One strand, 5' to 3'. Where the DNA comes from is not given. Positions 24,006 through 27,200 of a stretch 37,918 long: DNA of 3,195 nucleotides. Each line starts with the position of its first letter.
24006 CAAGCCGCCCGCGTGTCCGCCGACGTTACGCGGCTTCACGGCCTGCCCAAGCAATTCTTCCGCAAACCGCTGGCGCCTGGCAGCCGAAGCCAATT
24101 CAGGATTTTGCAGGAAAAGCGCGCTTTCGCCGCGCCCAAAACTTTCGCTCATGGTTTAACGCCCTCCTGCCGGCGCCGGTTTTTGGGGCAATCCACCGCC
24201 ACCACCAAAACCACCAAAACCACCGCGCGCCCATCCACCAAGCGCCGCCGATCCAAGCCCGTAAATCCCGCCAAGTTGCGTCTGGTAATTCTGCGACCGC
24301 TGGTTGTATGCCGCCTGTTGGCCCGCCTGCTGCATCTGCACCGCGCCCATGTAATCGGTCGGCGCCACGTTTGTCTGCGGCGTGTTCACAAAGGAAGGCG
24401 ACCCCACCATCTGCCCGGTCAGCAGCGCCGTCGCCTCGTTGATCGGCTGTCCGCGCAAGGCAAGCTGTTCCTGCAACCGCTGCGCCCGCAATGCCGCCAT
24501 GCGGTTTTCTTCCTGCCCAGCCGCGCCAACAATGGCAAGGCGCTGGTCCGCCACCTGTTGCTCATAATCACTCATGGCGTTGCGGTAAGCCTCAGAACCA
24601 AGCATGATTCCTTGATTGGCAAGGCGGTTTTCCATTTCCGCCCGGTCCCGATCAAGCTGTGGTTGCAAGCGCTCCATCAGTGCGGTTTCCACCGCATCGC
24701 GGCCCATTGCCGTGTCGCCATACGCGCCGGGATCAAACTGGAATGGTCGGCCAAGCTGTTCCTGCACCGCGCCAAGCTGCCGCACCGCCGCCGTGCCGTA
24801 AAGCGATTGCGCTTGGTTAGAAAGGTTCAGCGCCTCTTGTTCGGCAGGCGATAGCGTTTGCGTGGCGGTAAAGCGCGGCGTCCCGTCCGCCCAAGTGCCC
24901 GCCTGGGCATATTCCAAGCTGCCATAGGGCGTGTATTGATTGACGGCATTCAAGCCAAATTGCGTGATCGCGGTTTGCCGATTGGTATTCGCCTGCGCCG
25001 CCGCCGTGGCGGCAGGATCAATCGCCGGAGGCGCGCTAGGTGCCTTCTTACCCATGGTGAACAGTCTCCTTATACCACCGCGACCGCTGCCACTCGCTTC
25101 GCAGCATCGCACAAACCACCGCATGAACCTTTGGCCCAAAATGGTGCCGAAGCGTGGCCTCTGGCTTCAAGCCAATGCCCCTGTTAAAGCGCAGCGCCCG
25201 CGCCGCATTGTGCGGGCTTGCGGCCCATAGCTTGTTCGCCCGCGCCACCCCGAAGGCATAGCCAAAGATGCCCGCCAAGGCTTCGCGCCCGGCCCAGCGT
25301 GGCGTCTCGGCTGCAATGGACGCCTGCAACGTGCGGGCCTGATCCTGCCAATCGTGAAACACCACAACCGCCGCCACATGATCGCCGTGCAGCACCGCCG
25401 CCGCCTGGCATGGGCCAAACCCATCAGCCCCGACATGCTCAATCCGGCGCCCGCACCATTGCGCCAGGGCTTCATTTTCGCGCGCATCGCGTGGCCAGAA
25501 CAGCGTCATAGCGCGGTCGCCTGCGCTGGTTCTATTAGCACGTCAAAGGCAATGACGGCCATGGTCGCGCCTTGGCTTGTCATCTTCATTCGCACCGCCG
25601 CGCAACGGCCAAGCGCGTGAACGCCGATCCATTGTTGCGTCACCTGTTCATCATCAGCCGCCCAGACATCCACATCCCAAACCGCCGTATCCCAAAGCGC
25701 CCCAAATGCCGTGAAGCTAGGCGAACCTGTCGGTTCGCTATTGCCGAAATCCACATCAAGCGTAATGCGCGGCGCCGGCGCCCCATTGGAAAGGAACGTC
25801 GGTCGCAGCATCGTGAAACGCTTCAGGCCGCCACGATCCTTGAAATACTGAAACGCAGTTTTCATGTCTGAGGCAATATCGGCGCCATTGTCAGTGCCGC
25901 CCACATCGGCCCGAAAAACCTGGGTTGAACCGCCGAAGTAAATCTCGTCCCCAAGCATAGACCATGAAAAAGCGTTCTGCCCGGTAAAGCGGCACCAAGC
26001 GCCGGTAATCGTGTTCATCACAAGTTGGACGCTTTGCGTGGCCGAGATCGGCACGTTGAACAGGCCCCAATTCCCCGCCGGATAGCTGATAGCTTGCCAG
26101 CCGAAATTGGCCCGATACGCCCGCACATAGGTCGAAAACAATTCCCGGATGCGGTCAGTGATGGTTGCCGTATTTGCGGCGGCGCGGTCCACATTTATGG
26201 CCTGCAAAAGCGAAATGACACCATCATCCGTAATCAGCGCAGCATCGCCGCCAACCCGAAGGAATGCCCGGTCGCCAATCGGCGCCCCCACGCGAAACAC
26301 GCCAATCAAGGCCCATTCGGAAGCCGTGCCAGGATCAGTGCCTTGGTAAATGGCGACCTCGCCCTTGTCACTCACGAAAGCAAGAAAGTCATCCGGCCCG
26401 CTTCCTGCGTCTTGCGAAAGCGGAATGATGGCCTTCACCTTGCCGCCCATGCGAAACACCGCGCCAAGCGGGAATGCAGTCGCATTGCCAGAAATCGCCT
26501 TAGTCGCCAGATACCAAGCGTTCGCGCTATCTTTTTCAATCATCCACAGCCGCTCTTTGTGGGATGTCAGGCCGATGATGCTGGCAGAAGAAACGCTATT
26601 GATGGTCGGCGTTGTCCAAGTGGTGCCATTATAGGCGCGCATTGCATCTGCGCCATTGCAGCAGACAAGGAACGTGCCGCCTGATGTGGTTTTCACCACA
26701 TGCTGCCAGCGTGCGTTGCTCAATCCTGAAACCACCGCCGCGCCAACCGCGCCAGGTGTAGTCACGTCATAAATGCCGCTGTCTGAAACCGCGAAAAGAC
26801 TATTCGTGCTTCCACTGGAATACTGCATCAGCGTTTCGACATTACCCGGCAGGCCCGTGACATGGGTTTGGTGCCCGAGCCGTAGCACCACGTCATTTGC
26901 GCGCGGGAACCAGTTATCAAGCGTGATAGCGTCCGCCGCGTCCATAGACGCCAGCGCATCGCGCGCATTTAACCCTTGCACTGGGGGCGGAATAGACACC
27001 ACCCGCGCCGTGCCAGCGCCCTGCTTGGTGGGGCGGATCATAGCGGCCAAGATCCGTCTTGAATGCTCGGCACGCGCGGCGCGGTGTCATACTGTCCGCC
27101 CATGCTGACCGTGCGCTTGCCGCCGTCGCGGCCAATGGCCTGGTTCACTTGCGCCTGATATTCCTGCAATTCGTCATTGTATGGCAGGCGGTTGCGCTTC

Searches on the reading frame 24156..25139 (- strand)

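Call 17: search_protein_families(library=phrogs, proteins=[window:24156-25139:-], max_evalue=0.00001)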
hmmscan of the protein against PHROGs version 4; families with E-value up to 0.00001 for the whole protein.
window:24156-25139:- (327 aa): 1 family
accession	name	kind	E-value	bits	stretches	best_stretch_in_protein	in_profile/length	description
phrog_6121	-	head and packaging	6.8e-60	204.6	1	31-298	5-320/392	virion structural protein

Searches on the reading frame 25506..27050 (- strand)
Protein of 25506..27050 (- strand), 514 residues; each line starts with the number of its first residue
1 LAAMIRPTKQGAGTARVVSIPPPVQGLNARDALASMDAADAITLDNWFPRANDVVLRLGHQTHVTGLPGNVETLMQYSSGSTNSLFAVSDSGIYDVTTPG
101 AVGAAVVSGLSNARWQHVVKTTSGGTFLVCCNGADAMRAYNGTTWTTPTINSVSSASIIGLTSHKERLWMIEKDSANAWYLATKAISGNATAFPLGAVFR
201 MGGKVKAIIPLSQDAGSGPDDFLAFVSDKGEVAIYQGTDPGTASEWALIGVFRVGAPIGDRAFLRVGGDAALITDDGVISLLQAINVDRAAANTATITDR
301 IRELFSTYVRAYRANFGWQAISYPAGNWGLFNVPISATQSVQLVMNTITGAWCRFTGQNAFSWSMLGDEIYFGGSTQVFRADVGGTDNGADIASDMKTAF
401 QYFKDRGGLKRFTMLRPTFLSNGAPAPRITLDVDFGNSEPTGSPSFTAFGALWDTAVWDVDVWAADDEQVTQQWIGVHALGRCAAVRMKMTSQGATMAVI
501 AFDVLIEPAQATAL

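Call 17: search_protein_families(library=phrogs, proteins=[window:25506-27050:-], max_evalue=0.00001)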
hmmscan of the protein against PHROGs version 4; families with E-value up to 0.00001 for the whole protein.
window:25506-27050:- (514 aa): 1 family
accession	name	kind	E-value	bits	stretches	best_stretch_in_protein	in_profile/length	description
phrog_5107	-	lysis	5.6e-123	412.1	1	17-496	6-517/533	amidase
